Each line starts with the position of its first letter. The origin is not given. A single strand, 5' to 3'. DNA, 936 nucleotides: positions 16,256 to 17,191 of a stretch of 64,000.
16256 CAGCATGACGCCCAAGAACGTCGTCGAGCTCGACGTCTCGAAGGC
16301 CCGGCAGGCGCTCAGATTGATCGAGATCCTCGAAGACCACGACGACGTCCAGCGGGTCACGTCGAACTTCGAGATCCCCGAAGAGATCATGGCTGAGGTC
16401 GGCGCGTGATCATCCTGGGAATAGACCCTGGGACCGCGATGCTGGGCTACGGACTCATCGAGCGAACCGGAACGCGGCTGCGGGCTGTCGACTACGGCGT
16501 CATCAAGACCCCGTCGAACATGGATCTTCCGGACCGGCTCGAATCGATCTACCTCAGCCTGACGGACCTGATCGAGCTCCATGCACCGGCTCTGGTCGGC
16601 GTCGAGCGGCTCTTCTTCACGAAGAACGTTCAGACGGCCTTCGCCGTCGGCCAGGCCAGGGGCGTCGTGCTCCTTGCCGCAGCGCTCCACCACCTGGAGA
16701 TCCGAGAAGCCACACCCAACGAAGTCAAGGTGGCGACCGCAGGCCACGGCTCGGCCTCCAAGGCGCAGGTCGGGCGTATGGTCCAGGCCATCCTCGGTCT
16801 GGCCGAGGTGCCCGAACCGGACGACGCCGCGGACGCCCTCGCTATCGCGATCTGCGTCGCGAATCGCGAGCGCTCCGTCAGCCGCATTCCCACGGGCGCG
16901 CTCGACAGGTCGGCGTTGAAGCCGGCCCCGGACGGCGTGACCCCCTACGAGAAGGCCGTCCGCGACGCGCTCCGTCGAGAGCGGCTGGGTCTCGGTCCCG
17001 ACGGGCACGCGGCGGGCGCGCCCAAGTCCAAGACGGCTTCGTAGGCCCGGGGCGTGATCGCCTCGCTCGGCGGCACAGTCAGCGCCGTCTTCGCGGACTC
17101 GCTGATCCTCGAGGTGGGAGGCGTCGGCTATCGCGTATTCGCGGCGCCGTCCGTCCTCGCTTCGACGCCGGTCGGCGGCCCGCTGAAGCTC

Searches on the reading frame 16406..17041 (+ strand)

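Call 10: search_protein_families(library=ncbifam, proteins=[window:16406-17041:+], max_evalue=0.00001)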
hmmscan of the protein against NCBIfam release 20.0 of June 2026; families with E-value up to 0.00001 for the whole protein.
window:16406-17041:+ (212 aa): 2 families
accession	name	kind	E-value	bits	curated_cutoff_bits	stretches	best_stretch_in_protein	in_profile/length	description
NF000711.0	PRK00039.2-1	equivalog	6.6e-59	198.4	163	1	1-158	1-158/161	crossover junction endodeoxyribonuclease RuvC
TIGR00228.1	ruvC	equivalog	1.7e-36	125.5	100.65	1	3-156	1-152/156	crossover junction endodeoxyribonuclease RuvC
